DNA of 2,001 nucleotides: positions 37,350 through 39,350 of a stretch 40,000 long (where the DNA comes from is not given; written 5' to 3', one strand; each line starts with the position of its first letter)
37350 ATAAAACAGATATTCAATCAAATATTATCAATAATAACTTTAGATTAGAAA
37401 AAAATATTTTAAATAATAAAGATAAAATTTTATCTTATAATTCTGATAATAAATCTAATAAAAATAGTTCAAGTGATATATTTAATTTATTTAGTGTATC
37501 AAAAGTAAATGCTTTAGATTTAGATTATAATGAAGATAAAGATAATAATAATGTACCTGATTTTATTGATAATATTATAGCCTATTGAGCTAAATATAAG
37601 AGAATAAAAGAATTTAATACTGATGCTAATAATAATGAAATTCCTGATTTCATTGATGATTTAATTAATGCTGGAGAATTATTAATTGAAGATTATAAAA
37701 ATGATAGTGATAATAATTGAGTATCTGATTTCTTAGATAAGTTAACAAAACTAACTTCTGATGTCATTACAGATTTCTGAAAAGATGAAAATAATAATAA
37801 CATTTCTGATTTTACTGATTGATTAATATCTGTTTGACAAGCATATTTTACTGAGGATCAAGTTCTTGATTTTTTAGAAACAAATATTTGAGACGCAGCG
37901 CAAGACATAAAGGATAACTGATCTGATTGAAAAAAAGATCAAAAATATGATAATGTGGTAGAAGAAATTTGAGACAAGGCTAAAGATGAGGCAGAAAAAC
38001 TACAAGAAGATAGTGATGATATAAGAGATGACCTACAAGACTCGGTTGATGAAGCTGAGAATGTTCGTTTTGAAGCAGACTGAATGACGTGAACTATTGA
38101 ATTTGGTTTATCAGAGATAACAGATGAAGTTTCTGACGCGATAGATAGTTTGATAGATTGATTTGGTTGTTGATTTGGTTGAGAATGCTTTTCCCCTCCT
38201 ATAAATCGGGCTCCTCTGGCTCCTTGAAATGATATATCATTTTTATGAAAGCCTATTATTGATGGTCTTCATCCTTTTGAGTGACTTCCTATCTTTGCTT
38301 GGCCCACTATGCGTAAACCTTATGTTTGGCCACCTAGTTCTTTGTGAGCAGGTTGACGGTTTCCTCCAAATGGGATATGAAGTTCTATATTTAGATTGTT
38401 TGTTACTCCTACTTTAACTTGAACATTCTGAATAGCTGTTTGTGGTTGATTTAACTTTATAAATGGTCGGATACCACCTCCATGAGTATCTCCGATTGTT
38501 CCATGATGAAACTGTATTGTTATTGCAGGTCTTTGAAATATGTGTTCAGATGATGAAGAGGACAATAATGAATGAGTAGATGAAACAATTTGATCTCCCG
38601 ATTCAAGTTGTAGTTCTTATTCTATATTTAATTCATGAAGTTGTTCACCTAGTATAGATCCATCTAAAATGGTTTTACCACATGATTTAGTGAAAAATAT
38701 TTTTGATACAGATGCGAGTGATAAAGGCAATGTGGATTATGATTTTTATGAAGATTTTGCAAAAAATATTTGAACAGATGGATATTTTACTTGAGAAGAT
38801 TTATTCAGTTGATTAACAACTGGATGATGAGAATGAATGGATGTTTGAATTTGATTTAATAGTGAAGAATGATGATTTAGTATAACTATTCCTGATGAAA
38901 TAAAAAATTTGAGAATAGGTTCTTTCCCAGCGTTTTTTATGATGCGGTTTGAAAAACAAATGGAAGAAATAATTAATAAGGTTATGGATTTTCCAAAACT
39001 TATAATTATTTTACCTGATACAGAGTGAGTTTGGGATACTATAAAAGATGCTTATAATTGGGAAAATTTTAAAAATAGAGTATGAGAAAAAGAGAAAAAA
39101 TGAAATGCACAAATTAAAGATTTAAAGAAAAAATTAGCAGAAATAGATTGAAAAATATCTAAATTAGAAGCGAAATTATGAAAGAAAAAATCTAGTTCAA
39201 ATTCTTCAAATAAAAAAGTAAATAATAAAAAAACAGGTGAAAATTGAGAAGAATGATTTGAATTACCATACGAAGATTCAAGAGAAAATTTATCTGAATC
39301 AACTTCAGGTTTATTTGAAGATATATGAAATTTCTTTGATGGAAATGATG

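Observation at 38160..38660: A sharply GC-elevated Gly/Pro/Cys/Trp-rich module sits inside the giant ORF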

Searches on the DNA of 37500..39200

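Call 76: search_rna_families(source=window, start=37500, end=39200, threshold=evalue, max_evalue=1)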
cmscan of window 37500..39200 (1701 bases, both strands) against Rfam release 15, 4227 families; matches with E-value up to 1: 0.
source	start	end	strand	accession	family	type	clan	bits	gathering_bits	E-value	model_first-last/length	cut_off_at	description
